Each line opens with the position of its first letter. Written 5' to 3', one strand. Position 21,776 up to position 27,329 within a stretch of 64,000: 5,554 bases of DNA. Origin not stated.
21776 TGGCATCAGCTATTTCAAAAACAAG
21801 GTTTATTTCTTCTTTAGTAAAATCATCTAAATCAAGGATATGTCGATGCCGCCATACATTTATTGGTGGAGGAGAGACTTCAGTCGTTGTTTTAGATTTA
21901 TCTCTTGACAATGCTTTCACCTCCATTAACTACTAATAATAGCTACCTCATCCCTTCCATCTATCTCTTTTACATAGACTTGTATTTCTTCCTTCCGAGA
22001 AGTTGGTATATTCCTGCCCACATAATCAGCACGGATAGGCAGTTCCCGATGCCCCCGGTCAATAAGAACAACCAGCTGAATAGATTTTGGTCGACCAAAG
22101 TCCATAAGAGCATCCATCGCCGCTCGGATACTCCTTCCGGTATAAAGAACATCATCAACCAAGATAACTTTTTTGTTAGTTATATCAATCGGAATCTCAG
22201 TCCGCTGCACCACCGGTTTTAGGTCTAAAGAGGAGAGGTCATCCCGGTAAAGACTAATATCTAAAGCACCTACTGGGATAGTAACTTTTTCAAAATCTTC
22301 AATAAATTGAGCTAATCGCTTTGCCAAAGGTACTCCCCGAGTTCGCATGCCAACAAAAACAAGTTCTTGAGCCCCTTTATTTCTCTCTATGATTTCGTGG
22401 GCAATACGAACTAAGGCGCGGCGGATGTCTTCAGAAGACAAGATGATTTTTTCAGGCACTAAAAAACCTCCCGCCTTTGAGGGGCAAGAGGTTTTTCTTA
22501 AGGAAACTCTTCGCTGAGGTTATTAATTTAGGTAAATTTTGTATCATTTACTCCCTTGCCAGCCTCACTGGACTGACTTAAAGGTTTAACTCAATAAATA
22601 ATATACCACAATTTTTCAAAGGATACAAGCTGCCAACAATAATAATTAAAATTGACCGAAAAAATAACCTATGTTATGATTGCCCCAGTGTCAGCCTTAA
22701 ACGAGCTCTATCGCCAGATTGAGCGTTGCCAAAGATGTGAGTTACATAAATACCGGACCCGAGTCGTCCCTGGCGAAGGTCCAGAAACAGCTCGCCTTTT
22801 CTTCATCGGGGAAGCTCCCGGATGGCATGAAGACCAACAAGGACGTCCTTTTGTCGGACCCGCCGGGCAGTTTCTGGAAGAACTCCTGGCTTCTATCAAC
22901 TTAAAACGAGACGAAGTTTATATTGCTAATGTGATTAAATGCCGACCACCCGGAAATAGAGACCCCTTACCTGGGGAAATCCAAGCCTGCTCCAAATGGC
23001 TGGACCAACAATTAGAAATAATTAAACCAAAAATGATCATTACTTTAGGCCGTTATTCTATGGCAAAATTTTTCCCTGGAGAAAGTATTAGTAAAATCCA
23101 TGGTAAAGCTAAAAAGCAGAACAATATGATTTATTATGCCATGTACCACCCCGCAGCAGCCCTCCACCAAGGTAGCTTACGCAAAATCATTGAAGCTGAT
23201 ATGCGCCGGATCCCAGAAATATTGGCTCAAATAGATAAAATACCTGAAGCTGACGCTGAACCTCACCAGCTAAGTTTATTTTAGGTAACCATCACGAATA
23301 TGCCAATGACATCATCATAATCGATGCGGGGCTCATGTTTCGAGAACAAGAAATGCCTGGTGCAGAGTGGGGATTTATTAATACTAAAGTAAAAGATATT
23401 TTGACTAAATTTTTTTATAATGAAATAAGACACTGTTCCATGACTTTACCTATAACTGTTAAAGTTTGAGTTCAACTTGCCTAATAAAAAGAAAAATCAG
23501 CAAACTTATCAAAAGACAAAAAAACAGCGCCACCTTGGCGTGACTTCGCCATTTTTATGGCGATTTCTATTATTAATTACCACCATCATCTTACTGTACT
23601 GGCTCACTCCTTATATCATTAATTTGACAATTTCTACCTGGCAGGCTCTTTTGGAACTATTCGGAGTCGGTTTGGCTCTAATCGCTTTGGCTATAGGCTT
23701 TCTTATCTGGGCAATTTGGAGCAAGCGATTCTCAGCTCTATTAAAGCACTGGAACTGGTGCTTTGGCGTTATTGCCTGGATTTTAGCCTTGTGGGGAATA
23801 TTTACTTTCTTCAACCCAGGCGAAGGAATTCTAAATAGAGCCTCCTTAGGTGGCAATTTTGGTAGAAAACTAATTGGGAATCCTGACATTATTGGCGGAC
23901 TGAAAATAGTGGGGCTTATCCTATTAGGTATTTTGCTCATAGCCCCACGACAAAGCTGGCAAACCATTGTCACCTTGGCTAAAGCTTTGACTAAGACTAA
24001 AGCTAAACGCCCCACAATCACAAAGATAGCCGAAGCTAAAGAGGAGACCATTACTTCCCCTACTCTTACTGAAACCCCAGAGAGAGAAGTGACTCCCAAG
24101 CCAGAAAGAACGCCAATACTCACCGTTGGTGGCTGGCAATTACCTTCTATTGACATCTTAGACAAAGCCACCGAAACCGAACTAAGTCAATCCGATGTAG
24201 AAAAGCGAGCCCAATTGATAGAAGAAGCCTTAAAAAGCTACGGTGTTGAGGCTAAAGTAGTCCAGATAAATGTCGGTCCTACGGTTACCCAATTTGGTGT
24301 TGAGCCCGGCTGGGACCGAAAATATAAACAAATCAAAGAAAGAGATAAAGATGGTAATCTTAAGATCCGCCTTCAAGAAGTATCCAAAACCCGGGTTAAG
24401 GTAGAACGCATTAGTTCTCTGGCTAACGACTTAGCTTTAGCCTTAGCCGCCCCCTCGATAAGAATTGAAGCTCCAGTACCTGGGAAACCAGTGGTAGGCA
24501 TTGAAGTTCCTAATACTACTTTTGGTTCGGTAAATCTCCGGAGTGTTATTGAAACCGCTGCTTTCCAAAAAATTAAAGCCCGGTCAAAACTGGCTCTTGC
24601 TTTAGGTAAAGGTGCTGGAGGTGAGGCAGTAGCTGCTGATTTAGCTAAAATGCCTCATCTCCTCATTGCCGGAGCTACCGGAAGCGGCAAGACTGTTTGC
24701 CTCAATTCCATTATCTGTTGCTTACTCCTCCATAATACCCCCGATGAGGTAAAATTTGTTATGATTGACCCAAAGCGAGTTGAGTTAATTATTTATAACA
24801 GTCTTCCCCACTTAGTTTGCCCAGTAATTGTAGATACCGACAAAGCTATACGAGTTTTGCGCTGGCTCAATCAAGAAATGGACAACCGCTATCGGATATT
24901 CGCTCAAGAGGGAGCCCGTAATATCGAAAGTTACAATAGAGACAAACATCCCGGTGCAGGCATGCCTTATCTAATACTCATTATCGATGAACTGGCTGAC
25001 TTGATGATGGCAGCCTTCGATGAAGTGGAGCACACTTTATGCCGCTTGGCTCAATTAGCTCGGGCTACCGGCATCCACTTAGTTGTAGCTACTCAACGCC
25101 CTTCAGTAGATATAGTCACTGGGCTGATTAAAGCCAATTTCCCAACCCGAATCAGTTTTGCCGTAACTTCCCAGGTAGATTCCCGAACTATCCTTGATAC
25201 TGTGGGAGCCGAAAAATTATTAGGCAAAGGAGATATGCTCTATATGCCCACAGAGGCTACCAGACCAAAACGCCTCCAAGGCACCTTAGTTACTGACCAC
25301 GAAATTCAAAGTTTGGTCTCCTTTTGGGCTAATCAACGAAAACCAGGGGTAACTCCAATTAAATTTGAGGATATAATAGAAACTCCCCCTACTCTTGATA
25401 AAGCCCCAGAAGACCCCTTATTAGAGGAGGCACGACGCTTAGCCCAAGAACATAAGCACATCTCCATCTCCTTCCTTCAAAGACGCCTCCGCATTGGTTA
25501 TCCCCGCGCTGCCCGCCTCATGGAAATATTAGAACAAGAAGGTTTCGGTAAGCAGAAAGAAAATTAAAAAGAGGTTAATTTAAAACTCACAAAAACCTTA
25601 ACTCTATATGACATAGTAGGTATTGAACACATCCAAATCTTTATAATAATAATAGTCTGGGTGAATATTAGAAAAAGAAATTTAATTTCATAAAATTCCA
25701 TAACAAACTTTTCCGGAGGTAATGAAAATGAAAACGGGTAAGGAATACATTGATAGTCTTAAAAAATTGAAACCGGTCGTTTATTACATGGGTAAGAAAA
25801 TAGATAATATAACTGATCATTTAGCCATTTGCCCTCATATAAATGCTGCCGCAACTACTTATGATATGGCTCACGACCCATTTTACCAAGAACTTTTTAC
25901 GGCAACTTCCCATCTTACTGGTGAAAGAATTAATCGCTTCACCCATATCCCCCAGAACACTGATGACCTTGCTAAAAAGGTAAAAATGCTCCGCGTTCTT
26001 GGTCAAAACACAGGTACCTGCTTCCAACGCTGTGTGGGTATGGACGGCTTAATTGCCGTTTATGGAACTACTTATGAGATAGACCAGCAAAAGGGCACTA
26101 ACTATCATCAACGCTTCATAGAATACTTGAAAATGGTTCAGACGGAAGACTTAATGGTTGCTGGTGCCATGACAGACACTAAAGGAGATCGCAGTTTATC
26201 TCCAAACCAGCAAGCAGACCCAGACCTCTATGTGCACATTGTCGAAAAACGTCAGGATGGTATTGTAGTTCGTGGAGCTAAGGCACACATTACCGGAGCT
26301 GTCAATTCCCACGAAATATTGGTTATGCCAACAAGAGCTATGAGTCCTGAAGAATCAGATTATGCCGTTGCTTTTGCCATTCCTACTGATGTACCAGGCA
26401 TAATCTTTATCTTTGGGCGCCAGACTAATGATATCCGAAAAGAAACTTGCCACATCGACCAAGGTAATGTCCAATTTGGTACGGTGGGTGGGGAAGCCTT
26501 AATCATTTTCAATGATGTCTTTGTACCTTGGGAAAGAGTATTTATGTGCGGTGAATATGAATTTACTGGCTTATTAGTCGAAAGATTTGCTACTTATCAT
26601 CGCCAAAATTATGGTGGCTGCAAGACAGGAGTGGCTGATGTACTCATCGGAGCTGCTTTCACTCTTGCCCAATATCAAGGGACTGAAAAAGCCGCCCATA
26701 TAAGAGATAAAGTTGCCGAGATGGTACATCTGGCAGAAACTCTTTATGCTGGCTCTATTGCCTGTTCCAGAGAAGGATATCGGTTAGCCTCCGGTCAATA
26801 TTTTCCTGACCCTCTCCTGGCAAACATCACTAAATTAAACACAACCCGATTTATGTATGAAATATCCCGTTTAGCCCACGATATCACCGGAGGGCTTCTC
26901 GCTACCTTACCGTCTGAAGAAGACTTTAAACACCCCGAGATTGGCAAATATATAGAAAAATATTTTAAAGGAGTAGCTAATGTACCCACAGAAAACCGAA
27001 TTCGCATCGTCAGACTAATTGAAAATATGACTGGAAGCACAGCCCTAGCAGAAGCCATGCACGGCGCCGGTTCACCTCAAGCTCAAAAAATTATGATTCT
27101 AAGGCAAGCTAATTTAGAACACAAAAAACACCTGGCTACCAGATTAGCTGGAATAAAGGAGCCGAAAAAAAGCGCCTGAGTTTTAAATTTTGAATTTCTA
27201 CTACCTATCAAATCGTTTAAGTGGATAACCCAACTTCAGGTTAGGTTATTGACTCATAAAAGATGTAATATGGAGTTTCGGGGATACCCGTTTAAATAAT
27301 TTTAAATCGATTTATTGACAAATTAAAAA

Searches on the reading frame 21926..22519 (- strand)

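Call 53: search_protein_families(library=pfam, proteins=[window:21926-22519:-], max_evalue=0.00001)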
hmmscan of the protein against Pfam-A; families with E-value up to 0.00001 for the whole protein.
window:21926-22519:- (197 aa): 2 families
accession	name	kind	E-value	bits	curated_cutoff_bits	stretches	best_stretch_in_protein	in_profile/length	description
PF00156.33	Pribosyltran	-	2e-23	82.9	26.3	1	27-183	6-155/158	Phosphoribosyl transferase domain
PF14681.12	UPRTase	-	1.5e-07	31.5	27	1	88-153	96-159/206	Uracil phosphoribosyltransferase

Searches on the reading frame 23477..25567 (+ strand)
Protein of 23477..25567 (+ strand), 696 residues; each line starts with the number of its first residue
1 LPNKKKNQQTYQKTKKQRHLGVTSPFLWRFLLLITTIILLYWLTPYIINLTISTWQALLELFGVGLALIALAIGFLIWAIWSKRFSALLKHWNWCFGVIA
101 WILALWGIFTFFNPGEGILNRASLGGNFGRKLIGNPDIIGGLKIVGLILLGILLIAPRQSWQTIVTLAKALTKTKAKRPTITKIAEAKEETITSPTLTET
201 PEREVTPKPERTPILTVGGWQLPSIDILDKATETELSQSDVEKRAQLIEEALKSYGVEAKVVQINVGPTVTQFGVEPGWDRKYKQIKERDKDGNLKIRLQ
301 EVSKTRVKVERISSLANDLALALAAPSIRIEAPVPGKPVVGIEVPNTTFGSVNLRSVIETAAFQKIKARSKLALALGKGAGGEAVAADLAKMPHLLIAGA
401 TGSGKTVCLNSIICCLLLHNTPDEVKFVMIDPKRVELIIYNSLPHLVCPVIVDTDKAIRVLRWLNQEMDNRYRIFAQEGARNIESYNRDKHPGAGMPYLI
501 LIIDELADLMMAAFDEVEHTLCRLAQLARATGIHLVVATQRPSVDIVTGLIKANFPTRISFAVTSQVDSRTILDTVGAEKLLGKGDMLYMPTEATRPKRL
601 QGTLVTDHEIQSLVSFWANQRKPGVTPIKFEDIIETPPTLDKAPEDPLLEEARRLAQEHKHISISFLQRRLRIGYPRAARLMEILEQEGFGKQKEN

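Call 44: search_protein_families(library=pfam, proteins=[window:23477-25567:+])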
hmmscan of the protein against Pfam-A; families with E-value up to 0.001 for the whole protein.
window:23477-25567:+ (696 aa): 3 families
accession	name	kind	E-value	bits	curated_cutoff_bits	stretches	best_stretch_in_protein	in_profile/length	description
PF01580.24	FtsK_SpoIIIE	-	2.8e-59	200.7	24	1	354-544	2-221/221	FtsK/SpoIIIE family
PF17854.6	FtsK_alpha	-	4e-30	104.4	22.9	1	222-346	1-101/101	FtsK alpha domain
PF09397.16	FtsK_gamma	-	1.2e-16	60.6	30.6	1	645-690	3-48/63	Ftsk gamma domain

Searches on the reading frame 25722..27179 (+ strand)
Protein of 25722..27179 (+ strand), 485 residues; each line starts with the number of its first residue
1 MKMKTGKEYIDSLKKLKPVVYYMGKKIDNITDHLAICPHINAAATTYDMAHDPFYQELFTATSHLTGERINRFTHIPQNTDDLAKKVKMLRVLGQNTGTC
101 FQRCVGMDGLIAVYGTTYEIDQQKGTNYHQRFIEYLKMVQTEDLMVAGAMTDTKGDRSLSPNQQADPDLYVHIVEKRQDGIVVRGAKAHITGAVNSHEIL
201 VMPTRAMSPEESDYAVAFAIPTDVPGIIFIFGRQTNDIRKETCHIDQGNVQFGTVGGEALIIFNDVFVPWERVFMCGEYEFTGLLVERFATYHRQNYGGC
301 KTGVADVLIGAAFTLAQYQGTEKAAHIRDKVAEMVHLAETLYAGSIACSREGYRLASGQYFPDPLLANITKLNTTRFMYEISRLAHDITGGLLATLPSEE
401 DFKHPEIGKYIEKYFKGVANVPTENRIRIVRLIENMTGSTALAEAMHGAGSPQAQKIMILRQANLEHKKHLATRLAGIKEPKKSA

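Call 44: search_protein_families(library=pfam, proteins=[window:25722-27179:+])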
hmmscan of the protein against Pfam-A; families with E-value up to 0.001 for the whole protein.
window:25722-27179:+ (485 aa): 2 families
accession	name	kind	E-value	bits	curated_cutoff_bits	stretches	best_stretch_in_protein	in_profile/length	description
PF11794.13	HpaB_N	-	5.2e-105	351.3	35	1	5-275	1-270/270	4-hydroxyphenylacetate 3-hydroxylase N terminal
PF03241.18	HpaB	-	1.8e-70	236.6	25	1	283-477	2-202/202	4-hydroxyphenylacetate 3-hydroxylase C terminal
